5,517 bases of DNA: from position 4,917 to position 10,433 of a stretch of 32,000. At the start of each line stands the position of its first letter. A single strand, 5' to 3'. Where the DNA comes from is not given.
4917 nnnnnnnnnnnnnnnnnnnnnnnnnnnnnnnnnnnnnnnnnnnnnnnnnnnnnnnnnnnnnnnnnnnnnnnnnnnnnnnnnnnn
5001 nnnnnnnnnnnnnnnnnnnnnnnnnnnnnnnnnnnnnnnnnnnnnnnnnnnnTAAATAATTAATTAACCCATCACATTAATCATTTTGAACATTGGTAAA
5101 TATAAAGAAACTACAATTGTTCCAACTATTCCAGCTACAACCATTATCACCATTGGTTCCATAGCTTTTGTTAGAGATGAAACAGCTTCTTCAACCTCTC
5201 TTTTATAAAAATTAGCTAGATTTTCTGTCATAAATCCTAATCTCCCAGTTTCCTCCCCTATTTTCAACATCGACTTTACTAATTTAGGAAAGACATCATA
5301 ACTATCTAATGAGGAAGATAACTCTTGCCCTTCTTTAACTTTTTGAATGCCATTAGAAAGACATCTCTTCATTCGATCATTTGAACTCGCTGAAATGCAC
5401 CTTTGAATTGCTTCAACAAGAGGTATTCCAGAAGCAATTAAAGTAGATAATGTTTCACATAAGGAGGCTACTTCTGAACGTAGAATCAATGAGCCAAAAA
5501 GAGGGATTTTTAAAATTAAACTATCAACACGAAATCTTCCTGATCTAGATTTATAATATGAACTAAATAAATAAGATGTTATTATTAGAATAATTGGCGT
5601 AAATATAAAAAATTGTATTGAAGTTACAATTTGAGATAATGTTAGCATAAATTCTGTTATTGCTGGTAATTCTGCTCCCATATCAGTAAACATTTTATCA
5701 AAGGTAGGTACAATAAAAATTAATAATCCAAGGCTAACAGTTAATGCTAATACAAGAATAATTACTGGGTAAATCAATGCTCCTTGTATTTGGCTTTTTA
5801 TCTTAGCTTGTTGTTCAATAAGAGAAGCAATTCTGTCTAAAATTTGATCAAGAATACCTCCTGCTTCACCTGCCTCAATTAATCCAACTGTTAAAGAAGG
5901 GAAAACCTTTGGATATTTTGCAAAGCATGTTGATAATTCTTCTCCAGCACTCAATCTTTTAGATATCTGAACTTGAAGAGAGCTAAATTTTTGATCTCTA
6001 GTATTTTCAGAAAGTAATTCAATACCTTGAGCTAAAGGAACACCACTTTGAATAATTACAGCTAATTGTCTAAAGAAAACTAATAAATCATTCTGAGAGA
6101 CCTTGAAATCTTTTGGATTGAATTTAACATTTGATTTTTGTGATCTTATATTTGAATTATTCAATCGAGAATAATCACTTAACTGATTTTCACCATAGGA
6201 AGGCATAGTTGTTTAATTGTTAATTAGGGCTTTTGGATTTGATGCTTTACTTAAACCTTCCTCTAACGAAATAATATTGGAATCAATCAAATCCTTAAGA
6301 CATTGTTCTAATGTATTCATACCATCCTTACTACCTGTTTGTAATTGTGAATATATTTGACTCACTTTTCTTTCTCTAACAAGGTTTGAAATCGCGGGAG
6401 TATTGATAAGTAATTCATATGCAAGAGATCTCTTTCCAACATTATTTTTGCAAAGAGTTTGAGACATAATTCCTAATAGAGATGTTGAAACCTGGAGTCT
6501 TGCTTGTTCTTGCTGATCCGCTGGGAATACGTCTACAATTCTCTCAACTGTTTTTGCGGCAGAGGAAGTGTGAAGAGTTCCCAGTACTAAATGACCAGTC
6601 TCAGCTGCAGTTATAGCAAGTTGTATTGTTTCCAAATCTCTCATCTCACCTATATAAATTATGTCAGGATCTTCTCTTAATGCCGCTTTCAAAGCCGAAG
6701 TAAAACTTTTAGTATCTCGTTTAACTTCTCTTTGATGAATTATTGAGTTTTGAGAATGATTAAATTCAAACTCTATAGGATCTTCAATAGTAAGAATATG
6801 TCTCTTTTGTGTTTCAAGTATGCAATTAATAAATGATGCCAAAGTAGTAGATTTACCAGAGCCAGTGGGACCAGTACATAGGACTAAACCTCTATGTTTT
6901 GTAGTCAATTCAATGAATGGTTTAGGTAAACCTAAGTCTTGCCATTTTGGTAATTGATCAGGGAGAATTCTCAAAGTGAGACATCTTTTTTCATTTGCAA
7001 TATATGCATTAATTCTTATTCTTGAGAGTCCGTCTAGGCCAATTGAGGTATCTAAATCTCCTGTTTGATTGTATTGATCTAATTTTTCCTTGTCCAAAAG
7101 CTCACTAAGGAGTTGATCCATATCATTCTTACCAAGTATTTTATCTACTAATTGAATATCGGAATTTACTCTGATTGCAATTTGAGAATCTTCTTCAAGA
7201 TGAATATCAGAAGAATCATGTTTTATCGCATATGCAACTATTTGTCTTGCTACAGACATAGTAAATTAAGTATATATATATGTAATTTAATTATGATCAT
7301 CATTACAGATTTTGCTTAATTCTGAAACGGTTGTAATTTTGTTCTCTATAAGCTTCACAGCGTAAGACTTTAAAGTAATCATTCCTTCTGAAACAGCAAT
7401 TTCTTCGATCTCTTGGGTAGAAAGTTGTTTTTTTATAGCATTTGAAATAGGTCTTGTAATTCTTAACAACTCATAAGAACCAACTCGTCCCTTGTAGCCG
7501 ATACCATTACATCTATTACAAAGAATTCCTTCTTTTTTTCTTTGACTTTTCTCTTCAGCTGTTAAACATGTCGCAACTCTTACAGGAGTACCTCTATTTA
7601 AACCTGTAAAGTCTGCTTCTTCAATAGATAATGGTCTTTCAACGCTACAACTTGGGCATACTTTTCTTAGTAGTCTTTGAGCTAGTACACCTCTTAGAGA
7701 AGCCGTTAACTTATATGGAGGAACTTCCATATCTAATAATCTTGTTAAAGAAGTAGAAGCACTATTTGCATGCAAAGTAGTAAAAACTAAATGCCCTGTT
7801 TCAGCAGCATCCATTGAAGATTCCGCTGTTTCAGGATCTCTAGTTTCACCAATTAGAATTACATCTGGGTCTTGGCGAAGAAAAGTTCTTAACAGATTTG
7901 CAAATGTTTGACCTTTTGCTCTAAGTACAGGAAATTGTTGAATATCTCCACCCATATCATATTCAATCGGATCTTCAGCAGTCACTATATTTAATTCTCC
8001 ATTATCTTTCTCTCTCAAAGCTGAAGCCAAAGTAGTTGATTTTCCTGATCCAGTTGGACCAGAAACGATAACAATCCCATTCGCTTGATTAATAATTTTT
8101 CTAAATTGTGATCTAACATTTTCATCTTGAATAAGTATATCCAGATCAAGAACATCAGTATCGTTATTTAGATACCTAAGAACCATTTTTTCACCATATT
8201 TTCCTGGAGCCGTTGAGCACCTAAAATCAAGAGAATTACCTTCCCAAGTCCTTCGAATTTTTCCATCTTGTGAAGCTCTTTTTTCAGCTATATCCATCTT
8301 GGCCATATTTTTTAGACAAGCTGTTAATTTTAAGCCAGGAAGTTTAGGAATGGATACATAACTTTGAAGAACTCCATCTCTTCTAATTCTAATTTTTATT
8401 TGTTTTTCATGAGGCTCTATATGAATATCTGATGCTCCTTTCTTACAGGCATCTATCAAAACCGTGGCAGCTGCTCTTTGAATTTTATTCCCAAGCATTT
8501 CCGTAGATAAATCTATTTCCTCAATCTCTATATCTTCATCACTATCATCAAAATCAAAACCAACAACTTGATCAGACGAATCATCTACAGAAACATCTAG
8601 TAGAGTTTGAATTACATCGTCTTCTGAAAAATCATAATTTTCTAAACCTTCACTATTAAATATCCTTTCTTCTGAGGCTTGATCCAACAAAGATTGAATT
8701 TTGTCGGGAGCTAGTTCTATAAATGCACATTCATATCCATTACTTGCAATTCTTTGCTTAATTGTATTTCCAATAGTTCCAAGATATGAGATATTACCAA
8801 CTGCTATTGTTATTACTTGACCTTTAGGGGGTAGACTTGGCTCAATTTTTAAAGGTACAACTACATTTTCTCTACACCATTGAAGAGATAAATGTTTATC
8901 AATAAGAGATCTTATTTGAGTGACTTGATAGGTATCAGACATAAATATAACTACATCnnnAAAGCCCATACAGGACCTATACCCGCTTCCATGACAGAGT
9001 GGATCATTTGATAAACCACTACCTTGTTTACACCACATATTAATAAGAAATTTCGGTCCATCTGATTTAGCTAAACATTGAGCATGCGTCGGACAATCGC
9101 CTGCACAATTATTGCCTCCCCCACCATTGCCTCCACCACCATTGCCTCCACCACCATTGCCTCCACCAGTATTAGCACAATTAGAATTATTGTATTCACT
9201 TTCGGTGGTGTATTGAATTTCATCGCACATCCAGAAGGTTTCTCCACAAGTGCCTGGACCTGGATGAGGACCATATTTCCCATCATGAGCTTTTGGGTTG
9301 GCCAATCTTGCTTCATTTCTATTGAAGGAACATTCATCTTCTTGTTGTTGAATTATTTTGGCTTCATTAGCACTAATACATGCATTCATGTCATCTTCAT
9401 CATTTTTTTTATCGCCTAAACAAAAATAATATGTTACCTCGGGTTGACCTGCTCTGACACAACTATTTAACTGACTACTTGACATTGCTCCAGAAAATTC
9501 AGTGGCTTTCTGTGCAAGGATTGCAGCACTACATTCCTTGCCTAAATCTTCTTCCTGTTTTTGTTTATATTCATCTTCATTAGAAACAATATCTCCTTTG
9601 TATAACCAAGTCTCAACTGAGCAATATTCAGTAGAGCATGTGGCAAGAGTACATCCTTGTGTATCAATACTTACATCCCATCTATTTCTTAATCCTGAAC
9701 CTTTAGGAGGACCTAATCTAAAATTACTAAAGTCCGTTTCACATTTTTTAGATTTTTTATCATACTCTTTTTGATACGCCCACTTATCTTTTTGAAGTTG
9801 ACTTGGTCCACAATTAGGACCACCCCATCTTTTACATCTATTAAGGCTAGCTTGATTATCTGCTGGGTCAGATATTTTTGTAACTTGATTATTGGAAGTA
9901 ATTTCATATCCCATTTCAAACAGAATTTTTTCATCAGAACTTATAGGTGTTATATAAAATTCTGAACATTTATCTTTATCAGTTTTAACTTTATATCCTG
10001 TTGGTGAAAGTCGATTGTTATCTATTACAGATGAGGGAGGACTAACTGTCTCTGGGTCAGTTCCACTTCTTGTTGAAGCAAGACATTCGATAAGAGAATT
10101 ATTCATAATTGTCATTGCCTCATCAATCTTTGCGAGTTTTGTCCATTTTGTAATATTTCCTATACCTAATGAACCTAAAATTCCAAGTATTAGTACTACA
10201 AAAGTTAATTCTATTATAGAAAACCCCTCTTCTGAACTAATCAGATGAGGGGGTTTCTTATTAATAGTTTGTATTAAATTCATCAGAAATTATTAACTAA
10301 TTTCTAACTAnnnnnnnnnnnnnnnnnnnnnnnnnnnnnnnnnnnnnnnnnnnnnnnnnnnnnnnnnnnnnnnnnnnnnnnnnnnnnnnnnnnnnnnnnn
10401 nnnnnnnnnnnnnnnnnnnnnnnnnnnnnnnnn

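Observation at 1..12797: Complete type IV pilus machinery in two convergent operons with non-canonical gene order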

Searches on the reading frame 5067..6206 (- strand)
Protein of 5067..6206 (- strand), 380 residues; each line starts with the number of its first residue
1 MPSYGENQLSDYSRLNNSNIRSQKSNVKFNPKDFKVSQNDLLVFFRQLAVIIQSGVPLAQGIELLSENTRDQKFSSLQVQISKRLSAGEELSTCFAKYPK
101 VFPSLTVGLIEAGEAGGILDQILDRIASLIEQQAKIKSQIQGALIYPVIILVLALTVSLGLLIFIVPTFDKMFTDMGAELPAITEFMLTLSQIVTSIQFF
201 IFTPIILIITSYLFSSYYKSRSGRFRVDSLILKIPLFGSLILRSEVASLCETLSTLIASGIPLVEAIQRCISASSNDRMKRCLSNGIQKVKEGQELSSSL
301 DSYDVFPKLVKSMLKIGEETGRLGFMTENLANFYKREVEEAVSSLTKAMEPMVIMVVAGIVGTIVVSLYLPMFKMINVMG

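Call 8: search_protein_families(library=pfam, max_evalue=1, proteins=[window:5067-6206:-])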
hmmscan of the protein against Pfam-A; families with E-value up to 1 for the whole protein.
window:5067-6206:- (380 aa): 3 families
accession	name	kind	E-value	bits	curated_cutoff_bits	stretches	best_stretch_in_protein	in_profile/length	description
PF00482.28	T2SSF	-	1.2e-57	193.7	25.2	2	44-167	1-125/125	Type II secretion system (T2SS), protein F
PF06195.18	DUF996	-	0.0038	17.9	31.3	1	138-227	23-107/138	Protein of unknown function (DUF996)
PF12637.14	TSCPD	-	0.16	12.7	22.8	0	39-86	39-85/88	TSCPD domain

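Call 64: search_protein_families(library=ncbifam, max_evalue=0.001, proteins=[window:5067-6206:-])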
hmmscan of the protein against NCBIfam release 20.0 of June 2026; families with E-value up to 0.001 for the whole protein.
window:5067-6206:- (380 aa): 6 families
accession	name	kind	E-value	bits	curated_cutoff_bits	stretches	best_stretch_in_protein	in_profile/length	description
NF052607.1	T4PiliAsmPilCThrm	equivalog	4.2e-94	315.9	700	1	35-378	62-403/406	type IV pilus assembly protein PilC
TIGR02120.1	GspF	equivalog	2.5e-88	297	424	1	22-377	46-399/401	type II secretion system inner membrane protein GspF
NF052606.1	T4PiliAsmPilCMyx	equivalog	1.2e-86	291.2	700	1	33-377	74-416/419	type IV pilus assembly protein PilC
NF007861.0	PRK10573.1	equivalog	9.7e-79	265.3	401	1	12-380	32-399/401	protein transport protein HofC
NF047826.1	T3SSXpsF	equivalog_domain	1.5e-60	205.2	650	1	27-380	56-405/405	type II secretion system protein XpsF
NF041012.2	T4P_ComGB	equivalog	5e-41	141.1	240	1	44-377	6-332/332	competence type IV pilus assembly protein ComGB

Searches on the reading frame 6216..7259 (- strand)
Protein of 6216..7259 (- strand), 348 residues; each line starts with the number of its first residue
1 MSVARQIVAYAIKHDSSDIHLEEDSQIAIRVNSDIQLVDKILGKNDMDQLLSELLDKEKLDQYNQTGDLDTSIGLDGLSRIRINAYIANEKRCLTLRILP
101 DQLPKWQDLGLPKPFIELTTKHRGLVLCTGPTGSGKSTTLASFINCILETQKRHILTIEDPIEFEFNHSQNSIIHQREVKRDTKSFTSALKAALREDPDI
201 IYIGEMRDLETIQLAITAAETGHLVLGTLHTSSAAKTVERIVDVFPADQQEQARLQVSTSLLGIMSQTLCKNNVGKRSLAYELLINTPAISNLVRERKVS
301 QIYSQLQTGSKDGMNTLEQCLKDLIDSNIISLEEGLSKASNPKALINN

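Call 8: search_protein_families(library=pfam, max_evalue=1, proteins=[window:6216-7259:-])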
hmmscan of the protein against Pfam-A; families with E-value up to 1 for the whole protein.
window:6216-7259:- (348 aa): 21 families
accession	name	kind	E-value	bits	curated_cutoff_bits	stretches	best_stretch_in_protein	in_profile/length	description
PF00437.27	T2SSE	-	4.3e-51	174.1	24.9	1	5-272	13-280/370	Type II/IV secretion system protein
PF13401.12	AAA_22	-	8.1e-05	23.4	27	1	121-206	3-93/130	AAA domain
PF25199.1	nSTAND_NTPase5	-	0.00018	21.8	34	1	119-178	37-104/145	Novel STAND NTPase 5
PF12775.13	AAA_7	-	0.00031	20.8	25.8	1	115-176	25-85/181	P-loop containing dynein motor region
PF00265.24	TK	-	0.00047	20.5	20.6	1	125-247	3-129/176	Thymidine kinase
PF20720.3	nSTAND3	-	0.00056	20.1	27.2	1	121-165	15-58/155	Novel STAND NTPase 3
PF13555.12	AAA_29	-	0.0019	18.3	27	1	120-145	19-44/61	P-loop containing region of AAA domain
PF13173.12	AAA_14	-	0.0036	17.8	27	1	125-217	4-82/129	AAA domain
PF24883.2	NPHP3_N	-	0.0076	16.9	24.8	1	121-156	20-54/164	Nephrocystin 3, N-terminal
PF13191.12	AAA_16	-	0.0079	17.1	32.6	1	122-149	22-50/167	AAA ATPase domain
PF13604.12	AAA_30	-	0.017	15.3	27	1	117-145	12-40/191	AAA domain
PF00005.33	ABC_tran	-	0.019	16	25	1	117-177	5-67/137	ABC transporter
PF04851.21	ResIII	-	0.024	15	22.5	1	121-245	21-150/164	Type III restriction enzyme, res subunit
PF01580.24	FtsK_SpoIIIE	-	0.034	14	24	1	125-151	41-67/221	FtsK/SpoIIIE family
PF13476.12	AAA_23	-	0.053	14.6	27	1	117-177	16-78/201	AAA domain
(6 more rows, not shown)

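Call 64: search_protein_families(library=ncbifam, max_evalue=0.001, proteins=[window:6216-7259:-])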
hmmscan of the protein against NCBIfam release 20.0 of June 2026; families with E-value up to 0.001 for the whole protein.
window:6216-7259:- (348 aa): 18 families
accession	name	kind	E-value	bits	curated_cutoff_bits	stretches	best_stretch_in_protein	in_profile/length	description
TIGR01420.1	pilT_fam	subfamily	9.7e-126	419.6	319.1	1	6-343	4-342/343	PilT/PilU family type 4a pilus ATPase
TIGR02525.1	plasmid_TraJ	equivalog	3.9e-51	174.2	368.3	1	5-304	13-328/372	plasmid transfer ATPase TraJ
TIGR02533.1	type_II_gspE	equivalog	2.6e-43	148.4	630.25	1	6-271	115-380/486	type II secretion system ATPase GspE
NF041000.1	ATPase_ComGA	equivalog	1.9e-42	145.1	300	1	6-270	2-265/267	competence type IV pilus ATPase ComGA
TIGR02538.1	type_IV_pilB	equivalog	3.9e-42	144.6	675.65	1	115-244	308-432/564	type IV-A pilus assembly ATPase PilB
NF007755.0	PRK10436.1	equivalog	2e-39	135.5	617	1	4-243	89-334/465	type II secretion system protein GspE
TIGR02524.1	dot_icm_DotB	equivalog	2.8e-39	135.3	463.3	1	6-306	8-321/358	Dot/Icm type IV secretion system ATPase DotB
NF053534.1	T4PilAsmATPsTfpB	equivalog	6.3e-37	127.2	850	1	7-274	208-476/584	type IV pilus assembly ATPase TfpB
NF058587.1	archaellum_moto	equivalog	4e-18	65.5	550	1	126-241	278-393/527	archaellum flagellar ATPase motor FlaI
TIGR02788.1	VirB11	equivalog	6.2e-18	64.9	249.95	1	102-249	123-270/308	P-type DNA transfer ATPase VirB11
TIGR02782.1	TrbB_P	equivalog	1.8e-14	53.8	304.55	1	124-245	137-256/303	P-type conjugative transfer ATPase TrbB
TIGR03819.1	heli_sec_ATPase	hypoth_equivalog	1.4e-13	50.8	373.15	1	115-241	170-297/340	TadA family conjugal transfer-associated ATPase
NF010469.0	PRK13894.1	subfamily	1.9e-11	43.9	508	1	120-245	147-268/320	conjugal transfer ATPase TrbB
NF053672.1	bindosome_BasE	exception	2e-10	40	1000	1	126-251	273-398/512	bindosome assembly system ATPase subunit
NF010425.0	PRK13851.1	equivalog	2e-09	36.8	461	1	115-243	154-282/344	type IV secretion system protein VirB11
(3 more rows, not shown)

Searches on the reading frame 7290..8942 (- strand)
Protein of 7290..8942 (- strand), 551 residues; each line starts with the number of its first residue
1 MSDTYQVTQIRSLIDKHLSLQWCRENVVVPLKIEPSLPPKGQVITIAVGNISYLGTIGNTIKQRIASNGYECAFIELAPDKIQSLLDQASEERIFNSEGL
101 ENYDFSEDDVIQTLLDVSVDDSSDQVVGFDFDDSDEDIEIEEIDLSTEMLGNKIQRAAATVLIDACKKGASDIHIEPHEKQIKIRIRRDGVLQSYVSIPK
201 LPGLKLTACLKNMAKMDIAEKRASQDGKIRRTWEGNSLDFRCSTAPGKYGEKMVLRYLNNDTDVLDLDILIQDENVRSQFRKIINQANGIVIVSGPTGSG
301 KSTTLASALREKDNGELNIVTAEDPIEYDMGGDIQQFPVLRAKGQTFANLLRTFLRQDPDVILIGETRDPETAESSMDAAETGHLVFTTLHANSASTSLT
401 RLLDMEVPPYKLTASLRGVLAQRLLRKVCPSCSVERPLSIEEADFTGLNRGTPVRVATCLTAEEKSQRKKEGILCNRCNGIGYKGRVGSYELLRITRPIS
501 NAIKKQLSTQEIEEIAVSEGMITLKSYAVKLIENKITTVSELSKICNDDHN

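Call 8: search_protein_families(library=pfam, max_evalue=1, proteins=[window:7290-8942:-])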
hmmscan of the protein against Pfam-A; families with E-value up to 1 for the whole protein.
window:7290-8942:- (551 aa): 13 families
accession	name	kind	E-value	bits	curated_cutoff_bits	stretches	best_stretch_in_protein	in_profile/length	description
PF00437.27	T2SSE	-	1.2e-101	340.5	24.9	1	154-542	8-368/370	Type II/IV secretion system protein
PF13191.12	AAA_16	-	0.00023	22.2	32.6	1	276-357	12-85/167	AAA ATPase domain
PF13401.12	AAA_22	-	0.00075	20.3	27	1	287-356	4-56/130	AAA domain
PF02492.25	cobW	-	0.0065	16.5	20.7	1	290-323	2-36/180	CobW/HypB/UreG, nucleotide-binding domain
PF20720.3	nSTAND3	-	0.0092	16.1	27.2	1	286-309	15-38/155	Novel STAND NTPase 3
PF25199.1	nSTAND_NTPase5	-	0.01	16.1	34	1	281-306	34-59/145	Novel STAND NTPase 5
PF13555.12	AAA_29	-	0.014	15.6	27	1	286-305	20-39/61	P-loop containing region of AAA domain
PF13173.12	AAA_14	-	0.017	15.5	27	1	288-329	2-44/129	AAA domain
PF13476.12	AAA_23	-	0.019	16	27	1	282-305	13-36/201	AAA domain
PF13604.12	AAA_30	-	0.029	14.5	27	1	280-310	10-40/191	AAA domain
PF13656.11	RNA_pol_L_2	-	0.077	13.2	27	1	343-363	9-29/75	RNA polymerase Rpb3/Rpb11 dimerisation domain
PF00005.33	ABC_tran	-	0.12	13.5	25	1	288-319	11-44/137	ABC transporter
PF12775.13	AAA_7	-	0.14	12.1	25.8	1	280-318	25-63/181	P-loop containing dynein motor region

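Call 64: search_protein_families(library=ncbifam, max_evalue=0.001, proteins=[window:7290-8942:-])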
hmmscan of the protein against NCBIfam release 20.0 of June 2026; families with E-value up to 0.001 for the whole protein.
window:7290-8942:- (551 aa): 20 families
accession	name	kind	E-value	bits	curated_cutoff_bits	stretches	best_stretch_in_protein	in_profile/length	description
TIGR02538.1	type_IV_pilB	equivalog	4.1e-118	395.4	675.65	1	70-546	116-562/564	type IV-A pilus assembly ATPase PilB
TIGR02533.1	type_II_gspE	equivalog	4.2e-117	391.8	630.25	1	145-545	100-485/486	type II secretion system ATPase GspE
NF007755.0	PRK10436.1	equivalog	9.4e-106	354.2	617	1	156-549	87-462/465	type II secretion system protein GspE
NF053534.1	T4PilAsmATPsTfpB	equivalog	1.5e-96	324.1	850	1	157-545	204-581/584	type IV pilus assembly ATPase TfpB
NF041000.1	ATPase_ComGA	equivalog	2.4e-64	216.9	300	1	161-426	3-266/267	competence type IV pilus ATPase ComGA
TIGR01420.1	pilT_fam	subfamily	5e-51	173.9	319.1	1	161-427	5-270/343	PilT/PilU family type 4a pilus ATPase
TIGR02525.1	plasmid_TraJ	equivalog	1.1e-24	87.2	368.3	1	277-408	138-275/372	plasmid transfer ATPase TraJ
TIGR02524.1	dot_icm_DotB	equivalog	4.8e-20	72.1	463.3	1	283-403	129-257/358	Dot/Icm type IV secretion system ATPase DotB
NF058587.1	archaellum_moto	equivalog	2.8e-13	49.4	550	1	290-403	277-394/527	archaellum flagellar ATPase motor FlaI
TIGR02782.1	TrbB_P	equivalog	3.3e-13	49.6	304.55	1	277-402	126-252/303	P-type conjugative transfer ATPase TrbB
TIGR02788.1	VirB11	equivalog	5.1e-13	48.7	249.95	1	269-406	126-266/308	P-type DNA transfer ATPase VirB11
TIGR03819.1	heli_sec_ATPase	hypoth_equivalog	2.4e-11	43.5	373.15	1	253-402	142-297/340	TadA family conjugal transfer-associated ATPase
NF010469.0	PRK13894.1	subfamily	4.5e-11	42.7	508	1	277-403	139-265/320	conjugal transfer ATPase TrbB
NF010407.0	PRK13833.1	subfamily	4.5e-11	42.7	499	1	275-404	132-261/323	conjugal transfer protein TrbB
NF010475.0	PRK13900.1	equivalog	9.9e-11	41.3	389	1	258-402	132-279/333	type IV secretion system ATPase VirB11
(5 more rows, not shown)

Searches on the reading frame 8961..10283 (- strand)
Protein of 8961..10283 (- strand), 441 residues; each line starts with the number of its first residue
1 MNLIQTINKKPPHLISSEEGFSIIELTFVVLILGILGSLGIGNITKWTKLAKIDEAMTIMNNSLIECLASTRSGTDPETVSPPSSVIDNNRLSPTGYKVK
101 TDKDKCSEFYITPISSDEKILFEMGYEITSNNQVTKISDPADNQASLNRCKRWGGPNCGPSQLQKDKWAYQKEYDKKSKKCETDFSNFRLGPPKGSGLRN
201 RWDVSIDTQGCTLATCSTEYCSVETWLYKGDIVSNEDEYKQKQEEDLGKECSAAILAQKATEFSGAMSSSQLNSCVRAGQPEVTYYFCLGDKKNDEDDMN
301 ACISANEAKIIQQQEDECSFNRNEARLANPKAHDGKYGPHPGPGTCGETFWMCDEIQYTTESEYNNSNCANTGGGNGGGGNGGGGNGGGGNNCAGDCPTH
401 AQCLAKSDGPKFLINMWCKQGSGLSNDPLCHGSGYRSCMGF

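Call 8: search_protein_families(library=pfam, max_evalue=1, proteins=[window:8961-10283:-])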
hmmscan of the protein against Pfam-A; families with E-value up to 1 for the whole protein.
window:8961-10283:- (441 aa): 1 family
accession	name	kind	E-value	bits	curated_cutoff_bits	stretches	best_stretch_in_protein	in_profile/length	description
PF07963.17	N_methyl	-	0.15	12.1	21.2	1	17-38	3-24/27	Prokaryotic N-terminal methylation motif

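Call 15: search_protein_families(library=ncbifam, max_evalue=0.1, proteins=[window:8961-10283:-])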
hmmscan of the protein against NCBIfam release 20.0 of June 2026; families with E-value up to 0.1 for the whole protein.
window:8961-10283:- (441 aa): 6 families
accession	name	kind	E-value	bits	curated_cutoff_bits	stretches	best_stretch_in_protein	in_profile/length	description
NF041775.1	typeIV_PilA_Myxo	equivalog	0.00055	20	400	1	18-60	10-52/214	type IV pilin protein PilA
NF053576.1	RecJ_archaeal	equivalog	0.0018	17.2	360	0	257-312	274-330/452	RecJ family nuclease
NF040701.1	RecJ_Meth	equivalog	0.004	16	550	0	259-309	283-328/449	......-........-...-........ exonuclease RecJ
NF007862.0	PRK10574.1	equivalog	0.035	14.2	138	1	17-53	3-39/145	prepilin peptidase-dependent pilin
NF007800.0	PRK10506.1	equivalog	0.086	12.7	158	0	15-57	5-47/163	prepilin peptidase-dependent protein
TIGR01710.1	typeII_sec_gspG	equivalog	0.088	12.8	88.85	0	20-59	2-41/134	type II secretion system major pseudopilin GspG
